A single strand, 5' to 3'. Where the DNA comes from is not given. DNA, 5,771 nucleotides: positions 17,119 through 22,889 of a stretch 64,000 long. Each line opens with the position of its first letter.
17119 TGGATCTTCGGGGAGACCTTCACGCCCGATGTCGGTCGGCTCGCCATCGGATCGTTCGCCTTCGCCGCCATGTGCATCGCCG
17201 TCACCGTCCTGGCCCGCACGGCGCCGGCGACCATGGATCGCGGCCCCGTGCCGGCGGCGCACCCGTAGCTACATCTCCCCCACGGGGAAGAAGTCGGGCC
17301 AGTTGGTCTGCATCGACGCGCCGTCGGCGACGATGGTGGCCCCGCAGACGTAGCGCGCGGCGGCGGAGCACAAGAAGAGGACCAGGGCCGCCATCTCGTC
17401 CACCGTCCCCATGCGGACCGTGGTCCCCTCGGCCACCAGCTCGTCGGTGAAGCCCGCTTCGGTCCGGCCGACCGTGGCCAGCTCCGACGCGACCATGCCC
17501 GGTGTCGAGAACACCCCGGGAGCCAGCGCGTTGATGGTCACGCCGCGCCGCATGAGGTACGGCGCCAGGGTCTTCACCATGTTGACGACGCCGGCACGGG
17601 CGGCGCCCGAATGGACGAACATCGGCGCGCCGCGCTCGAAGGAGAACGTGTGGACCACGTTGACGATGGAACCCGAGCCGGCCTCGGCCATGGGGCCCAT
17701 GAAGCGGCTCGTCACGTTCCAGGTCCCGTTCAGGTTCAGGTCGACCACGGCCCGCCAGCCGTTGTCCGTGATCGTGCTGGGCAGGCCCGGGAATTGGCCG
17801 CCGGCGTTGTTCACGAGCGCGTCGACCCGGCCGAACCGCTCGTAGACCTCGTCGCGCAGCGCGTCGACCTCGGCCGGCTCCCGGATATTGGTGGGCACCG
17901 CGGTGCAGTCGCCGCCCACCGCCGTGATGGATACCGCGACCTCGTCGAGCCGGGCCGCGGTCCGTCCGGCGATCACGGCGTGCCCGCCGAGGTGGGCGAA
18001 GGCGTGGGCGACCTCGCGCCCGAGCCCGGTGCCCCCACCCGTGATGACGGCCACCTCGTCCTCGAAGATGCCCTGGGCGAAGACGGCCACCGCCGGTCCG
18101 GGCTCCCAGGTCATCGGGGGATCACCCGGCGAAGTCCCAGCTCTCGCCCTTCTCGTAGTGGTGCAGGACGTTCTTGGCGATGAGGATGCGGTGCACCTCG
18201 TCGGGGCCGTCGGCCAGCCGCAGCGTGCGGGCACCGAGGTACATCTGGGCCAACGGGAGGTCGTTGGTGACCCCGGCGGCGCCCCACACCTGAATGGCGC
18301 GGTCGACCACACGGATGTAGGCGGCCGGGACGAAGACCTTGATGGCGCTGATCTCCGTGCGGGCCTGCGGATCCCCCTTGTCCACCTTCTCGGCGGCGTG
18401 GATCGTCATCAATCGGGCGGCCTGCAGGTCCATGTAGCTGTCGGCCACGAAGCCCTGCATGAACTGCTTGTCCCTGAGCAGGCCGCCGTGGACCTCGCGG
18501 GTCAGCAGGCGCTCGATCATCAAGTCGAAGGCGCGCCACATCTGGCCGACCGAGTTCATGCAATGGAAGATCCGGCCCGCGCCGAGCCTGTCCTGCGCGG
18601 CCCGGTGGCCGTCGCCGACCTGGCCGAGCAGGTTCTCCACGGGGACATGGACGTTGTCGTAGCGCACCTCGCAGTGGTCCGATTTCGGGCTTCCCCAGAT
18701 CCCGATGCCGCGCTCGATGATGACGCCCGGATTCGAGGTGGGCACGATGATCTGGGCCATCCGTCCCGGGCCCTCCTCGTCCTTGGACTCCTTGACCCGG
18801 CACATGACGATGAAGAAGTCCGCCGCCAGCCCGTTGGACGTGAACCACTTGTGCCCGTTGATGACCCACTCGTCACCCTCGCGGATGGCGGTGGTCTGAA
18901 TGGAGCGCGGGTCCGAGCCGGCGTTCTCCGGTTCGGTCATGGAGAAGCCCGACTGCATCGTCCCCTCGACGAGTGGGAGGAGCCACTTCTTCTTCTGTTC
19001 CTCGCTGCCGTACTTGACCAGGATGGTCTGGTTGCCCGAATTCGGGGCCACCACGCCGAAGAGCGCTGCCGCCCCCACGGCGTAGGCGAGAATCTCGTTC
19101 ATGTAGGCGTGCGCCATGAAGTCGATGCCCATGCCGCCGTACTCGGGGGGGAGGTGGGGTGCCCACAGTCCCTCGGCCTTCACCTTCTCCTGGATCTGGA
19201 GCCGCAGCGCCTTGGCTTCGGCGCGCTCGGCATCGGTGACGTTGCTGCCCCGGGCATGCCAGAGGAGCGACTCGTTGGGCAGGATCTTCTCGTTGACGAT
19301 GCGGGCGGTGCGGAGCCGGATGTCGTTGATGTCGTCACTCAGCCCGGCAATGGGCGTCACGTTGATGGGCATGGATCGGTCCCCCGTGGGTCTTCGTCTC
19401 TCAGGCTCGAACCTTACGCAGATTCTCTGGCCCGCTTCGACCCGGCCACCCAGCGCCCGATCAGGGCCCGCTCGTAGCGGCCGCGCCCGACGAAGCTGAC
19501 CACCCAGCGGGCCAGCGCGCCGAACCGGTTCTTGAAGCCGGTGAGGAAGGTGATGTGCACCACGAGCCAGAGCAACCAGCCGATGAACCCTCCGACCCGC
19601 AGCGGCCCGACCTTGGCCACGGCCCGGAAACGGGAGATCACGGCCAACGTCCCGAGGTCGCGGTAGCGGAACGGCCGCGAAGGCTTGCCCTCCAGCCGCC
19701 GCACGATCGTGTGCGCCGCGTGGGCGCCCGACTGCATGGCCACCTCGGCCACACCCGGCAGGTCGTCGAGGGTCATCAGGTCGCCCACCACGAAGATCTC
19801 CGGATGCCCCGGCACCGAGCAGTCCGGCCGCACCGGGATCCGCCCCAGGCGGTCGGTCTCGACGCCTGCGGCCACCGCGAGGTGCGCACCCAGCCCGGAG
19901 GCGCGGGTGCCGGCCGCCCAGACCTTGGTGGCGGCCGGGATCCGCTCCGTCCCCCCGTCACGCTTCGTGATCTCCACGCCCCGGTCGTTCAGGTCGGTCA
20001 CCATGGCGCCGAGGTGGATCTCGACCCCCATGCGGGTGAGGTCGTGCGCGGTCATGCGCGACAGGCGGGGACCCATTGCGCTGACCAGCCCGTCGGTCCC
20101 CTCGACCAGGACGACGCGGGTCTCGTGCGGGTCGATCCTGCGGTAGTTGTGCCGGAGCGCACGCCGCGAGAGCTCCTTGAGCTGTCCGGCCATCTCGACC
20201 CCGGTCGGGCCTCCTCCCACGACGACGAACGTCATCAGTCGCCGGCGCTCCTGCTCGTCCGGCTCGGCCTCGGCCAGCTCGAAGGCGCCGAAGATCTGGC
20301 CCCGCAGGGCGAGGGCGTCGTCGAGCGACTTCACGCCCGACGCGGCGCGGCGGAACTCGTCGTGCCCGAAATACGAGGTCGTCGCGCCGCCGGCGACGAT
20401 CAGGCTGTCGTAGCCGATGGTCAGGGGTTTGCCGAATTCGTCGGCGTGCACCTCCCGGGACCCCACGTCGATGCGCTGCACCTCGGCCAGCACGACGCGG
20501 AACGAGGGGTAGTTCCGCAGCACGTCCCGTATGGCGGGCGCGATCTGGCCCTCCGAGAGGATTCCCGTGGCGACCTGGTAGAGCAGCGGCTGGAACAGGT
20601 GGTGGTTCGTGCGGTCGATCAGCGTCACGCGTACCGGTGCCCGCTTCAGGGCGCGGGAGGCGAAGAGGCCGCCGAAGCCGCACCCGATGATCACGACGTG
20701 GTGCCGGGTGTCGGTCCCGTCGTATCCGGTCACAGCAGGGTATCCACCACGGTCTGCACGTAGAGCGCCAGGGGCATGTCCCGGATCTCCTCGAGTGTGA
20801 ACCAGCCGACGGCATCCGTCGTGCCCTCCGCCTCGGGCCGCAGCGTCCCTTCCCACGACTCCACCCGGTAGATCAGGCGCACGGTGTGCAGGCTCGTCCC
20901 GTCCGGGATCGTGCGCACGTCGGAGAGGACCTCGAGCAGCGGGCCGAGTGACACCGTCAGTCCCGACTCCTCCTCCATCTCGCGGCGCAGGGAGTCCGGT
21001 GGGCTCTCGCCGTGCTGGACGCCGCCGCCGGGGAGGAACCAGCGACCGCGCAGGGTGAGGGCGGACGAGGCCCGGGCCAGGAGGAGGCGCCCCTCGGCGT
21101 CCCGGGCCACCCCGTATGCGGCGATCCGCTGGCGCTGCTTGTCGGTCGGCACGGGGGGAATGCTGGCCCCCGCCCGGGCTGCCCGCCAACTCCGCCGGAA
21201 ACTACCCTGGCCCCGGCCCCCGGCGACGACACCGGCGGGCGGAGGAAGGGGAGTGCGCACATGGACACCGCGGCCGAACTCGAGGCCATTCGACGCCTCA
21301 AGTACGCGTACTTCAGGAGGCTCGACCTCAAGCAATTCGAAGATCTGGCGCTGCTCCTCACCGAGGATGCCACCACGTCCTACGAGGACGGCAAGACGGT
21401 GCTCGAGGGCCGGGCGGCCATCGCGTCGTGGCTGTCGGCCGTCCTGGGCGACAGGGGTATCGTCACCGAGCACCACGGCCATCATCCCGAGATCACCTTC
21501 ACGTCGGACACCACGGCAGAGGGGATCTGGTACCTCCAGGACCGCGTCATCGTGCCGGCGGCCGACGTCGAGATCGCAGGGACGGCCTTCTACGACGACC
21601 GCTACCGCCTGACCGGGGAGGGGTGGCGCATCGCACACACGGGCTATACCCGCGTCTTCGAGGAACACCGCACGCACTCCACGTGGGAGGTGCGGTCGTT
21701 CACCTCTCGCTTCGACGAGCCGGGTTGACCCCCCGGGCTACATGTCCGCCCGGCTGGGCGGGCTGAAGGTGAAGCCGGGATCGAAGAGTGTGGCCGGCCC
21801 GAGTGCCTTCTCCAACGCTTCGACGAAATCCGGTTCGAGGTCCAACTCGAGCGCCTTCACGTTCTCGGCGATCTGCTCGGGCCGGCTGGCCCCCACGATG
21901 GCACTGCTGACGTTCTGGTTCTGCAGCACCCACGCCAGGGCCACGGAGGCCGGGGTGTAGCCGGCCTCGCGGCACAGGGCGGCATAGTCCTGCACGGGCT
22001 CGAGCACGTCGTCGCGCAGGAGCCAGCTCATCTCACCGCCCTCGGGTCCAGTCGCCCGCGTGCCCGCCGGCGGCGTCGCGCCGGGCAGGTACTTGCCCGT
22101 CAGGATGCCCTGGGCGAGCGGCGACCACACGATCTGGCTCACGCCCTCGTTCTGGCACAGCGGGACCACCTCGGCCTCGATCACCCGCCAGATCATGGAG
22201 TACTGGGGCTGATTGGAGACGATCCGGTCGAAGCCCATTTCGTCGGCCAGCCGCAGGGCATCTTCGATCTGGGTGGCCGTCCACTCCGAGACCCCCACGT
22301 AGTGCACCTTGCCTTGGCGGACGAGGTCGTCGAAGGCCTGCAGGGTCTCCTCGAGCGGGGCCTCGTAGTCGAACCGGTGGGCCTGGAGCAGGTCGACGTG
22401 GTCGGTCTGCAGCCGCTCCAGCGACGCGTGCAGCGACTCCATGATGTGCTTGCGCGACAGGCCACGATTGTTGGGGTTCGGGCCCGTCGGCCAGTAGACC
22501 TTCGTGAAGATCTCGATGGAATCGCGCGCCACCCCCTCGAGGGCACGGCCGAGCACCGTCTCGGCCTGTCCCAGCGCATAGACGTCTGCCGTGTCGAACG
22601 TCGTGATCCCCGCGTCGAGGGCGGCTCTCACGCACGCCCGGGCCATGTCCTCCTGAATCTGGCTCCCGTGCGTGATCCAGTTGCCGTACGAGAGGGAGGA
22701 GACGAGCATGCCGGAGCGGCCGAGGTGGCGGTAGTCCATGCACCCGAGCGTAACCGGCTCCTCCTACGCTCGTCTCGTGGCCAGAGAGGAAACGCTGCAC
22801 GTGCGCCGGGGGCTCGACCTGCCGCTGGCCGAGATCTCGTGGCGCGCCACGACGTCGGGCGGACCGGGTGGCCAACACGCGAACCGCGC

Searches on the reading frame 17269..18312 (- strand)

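Call 54: search_protein_families(library=pfam, proteins=[window:17269-18312:-], max_evalue=0.0001)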
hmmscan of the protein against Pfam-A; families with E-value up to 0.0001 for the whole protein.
window:17269-18312:- (347 aa): 3 families
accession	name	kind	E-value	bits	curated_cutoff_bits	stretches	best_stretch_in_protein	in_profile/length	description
PF00106.31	adh_short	-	4e-40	137.8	26.6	1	87-272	2-186/195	short chain dehydrogenase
PF13561.12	adh_short_C2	-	4.2e-39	135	27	1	95-331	6-233/236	Enoyl-(Acyl carrier protein) reductase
PF08659.16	KR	-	1e-08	35.8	22.6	1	89-203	4-122/180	KR domain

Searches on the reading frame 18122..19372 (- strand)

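Call 54: search_protein_families(library=pfam, proteins=[window:18122-19372:-], max_evalue=0.0001)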
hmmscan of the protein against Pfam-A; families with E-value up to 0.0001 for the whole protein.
window:18122-19372:- (416 aa): 4 families
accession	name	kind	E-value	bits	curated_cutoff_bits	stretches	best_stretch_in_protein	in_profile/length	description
PF00441.29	Acyl-CoA_dh_1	-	7.9e-36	123.9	22.4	1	253-403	1-150/150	Acyl-CoA dehydrogenase, C-terminal domain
PF02770.24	Acyl-CoA_dh_M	-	2.3e-21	76.2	33.3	1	143-241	2-97/97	Acyl-CoA dehydrogenase, middle domain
PF02771.21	Acyl-CoA_dh_N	-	6.7e-16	59.1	22.9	1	51-137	27-112/113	Acyl-CoA dehydrogenase, N-terminal domain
PF08028.16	Acyl-CoA_dh_2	-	5.6e-09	36.8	22.7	1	269-374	2-116/134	Acyl-CoA dehydrogenase, C-terminal domain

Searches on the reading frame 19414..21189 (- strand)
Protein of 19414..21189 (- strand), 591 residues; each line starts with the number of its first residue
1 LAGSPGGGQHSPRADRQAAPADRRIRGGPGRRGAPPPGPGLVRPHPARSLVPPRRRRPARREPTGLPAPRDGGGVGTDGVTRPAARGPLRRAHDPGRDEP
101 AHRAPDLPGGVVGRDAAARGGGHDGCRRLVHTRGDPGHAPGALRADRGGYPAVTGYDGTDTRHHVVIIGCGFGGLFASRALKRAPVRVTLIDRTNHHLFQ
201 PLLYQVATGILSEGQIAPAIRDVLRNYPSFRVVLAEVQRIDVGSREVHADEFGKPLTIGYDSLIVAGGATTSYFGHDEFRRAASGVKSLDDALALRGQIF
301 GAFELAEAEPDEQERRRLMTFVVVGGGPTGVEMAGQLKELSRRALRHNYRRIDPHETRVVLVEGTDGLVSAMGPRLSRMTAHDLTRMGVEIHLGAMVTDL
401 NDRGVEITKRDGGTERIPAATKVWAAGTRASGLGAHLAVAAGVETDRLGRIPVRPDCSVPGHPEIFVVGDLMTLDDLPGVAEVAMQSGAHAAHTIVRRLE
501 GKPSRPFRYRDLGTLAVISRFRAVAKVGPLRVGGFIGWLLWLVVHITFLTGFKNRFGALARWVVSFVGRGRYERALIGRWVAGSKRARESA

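Call 54: search_protein_families(library=pfam, proteins=[window:19414-21189:-], max_evalue=0.0001)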
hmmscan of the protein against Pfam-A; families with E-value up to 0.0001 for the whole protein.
window:19414-21189:- (591 aa): 4 families
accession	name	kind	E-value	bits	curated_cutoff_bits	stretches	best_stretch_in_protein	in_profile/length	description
PF07992.20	Pyr_redox_2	-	2e-47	162.5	26.1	1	164-488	2-291/291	Pyridine nucleotide-disulphide oxidoreductase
PF00070.33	Pyr_redox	-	2.9e-12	47.4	22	1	321-405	2-71/82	Pyridine nucleotide-disulphide oxidoreductase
PF01266.30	DAO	-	2.9e-05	24.2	27.9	0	164-435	1-210/353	FAD dependent oxidoreductase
PF13450.12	NAD_binding_8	-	3.3e-05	24.5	21.9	0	167-196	1-30/68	NAD(P)-binding Rossmann-like domain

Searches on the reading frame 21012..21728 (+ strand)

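Call 54: search_protein_families(library=pfam, proteins=[window:21012-21728:+], max_evalue=0.0001)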
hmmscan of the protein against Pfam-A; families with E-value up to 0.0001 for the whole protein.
window:21012-21728:+ (238 aa): 1 family
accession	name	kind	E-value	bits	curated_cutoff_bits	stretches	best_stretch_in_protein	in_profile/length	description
PF13577.12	SnoaL_4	-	1.4e-26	93.4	24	1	87-209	3-124/126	SnoaL-like domain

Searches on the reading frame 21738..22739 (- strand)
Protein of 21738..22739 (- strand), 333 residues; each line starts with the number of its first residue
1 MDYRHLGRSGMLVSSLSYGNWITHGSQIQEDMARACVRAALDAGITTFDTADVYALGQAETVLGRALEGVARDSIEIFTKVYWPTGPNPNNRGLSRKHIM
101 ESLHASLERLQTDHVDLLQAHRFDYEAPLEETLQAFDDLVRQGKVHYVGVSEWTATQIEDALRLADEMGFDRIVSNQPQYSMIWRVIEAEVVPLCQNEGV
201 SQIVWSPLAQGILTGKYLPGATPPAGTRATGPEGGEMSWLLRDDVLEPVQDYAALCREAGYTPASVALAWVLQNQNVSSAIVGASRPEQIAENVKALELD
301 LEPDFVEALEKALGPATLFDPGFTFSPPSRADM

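Call 54: search_protein_families(library=pfam, proteins=[window:21738-22739:-], max_evalue=0.0001)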
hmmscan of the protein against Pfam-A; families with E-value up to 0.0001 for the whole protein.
window:21738-22739:- (333 aa): 1 family
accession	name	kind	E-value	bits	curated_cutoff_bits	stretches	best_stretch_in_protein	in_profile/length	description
PF00248.27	Aldo_ket_red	-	5.2e-78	262.5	24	1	16-312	2-289/291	Aldo/keto reductase family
